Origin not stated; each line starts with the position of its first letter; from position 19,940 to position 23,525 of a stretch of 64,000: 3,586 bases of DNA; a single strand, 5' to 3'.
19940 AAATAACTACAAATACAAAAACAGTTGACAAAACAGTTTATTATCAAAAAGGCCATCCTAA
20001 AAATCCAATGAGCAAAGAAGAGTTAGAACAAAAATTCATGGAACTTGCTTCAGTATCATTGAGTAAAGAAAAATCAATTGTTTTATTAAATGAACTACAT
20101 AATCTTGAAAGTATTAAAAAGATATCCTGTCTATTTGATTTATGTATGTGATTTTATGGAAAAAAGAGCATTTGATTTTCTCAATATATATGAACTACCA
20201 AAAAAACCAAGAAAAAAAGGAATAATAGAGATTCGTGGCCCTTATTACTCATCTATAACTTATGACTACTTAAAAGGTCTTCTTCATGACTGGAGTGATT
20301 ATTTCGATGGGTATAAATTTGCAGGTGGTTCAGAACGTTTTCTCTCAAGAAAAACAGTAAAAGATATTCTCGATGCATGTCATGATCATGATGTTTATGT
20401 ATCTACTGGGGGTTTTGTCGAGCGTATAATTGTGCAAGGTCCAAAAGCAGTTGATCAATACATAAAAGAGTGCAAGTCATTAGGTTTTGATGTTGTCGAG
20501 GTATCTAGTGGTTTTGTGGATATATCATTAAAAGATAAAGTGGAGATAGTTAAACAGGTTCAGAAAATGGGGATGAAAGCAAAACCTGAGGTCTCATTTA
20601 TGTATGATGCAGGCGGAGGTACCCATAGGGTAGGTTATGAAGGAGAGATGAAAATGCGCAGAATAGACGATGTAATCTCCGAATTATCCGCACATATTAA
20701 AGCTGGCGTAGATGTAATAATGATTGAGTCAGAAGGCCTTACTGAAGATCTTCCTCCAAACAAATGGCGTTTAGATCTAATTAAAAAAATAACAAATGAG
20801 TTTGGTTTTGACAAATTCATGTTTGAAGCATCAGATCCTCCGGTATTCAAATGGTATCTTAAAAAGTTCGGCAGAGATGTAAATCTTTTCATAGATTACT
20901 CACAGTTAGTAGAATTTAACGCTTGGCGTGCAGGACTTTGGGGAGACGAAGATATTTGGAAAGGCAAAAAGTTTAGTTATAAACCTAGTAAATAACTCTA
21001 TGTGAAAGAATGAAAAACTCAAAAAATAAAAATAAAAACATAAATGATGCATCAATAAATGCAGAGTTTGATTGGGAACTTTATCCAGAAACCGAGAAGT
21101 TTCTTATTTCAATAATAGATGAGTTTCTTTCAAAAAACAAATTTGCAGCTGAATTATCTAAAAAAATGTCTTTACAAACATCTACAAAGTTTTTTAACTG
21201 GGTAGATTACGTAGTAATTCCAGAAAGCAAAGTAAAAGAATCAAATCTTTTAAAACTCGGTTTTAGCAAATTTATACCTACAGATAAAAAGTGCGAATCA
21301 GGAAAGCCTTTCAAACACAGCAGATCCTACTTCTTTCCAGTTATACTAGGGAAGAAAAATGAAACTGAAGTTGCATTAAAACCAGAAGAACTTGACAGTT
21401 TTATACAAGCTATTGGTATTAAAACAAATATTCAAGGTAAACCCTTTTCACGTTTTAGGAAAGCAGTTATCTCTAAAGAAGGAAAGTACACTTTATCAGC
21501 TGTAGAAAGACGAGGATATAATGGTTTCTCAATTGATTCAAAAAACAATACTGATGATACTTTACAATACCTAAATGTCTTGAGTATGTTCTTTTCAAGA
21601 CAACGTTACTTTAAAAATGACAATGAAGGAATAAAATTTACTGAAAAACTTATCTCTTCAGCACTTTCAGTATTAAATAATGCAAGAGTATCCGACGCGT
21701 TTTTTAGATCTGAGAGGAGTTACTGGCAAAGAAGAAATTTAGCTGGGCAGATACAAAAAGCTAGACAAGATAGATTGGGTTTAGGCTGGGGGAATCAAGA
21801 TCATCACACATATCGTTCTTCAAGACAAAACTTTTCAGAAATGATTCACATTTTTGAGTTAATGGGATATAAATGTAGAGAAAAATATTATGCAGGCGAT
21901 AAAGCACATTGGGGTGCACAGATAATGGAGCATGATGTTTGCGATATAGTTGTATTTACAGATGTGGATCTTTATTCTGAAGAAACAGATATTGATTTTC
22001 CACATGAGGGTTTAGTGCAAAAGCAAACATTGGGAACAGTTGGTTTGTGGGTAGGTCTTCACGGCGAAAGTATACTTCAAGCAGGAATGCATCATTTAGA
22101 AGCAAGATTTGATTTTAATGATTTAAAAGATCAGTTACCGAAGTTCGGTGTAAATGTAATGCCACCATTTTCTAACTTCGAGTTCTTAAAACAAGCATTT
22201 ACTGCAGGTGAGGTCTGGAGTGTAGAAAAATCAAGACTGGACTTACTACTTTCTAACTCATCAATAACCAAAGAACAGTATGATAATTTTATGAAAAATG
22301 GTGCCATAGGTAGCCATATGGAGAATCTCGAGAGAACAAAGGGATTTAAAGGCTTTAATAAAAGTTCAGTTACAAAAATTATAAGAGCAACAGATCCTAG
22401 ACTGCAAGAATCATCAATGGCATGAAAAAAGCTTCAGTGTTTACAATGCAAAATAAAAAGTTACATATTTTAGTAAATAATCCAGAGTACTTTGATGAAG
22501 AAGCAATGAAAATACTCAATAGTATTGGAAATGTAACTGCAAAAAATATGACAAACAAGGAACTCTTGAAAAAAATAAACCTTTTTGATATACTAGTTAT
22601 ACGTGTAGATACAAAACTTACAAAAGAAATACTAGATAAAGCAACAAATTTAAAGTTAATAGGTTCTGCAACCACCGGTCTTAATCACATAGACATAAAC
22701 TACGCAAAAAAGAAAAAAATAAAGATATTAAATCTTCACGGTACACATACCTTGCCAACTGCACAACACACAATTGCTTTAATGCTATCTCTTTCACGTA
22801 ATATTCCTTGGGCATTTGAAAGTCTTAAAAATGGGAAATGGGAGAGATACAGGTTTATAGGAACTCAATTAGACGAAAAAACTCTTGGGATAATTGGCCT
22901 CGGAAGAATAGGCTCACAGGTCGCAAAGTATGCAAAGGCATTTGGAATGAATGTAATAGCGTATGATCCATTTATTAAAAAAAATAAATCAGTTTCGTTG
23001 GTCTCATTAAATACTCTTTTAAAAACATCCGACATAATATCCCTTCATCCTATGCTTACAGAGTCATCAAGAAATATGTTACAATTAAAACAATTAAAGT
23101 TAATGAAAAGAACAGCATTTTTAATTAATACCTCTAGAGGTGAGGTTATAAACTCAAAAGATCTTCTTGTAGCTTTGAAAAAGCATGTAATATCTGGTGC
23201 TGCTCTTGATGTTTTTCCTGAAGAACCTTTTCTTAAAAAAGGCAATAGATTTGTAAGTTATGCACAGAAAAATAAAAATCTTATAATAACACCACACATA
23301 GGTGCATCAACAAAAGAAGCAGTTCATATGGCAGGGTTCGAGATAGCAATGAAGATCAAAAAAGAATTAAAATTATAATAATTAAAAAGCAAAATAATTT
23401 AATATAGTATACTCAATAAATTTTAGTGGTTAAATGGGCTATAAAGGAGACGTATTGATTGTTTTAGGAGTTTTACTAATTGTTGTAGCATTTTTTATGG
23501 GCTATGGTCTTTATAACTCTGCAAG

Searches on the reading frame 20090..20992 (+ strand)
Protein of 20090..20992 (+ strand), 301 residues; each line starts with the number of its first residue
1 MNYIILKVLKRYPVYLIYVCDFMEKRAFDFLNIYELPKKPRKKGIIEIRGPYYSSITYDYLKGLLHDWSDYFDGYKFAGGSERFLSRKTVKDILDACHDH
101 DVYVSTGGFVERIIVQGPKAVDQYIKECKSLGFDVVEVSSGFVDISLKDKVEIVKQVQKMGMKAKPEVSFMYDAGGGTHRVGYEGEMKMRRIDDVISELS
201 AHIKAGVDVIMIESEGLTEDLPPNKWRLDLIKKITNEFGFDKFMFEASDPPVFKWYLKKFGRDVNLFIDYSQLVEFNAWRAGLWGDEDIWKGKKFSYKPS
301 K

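Call 59: search_protein_families(library=pfam, proteins=[window:20090-20992:+], max_evalue=0.001)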
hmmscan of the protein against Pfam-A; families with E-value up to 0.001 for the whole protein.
window:20090-20992:+ (301 aa): 1 family
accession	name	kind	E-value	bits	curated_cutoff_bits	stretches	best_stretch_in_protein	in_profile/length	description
PF02679.21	ComA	-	3.2e-65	220.4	25.2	1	36-286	3-243/243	(2R)-phospho-3-sulfolactate synthase (ComA)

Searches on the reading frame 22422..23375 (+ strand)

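Call 59: search_protein_families(library=pfam, proteins=[window:22422-23375:+], max_evalue=0.001)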
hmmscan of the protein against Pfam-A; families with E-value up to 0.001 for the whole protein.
window:22422-23375:+ (318 aa): 2 families
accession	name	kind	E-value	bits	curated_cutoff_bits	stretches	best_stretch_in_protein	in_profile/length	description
PF02826.25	2-Hacid_dh_C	-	4.6e-56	189.5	25.1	1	118-294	1-178/178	D-isomer specific 2-hydroxyacid dehydrogenase, NAD binding domain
PF00389.36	2-Hacid_dh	-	2.9e-24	85.7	24.6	1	25-314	8-122/134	D-isomer specific 2-hydroxyacid dehydrogenase, catalytic domain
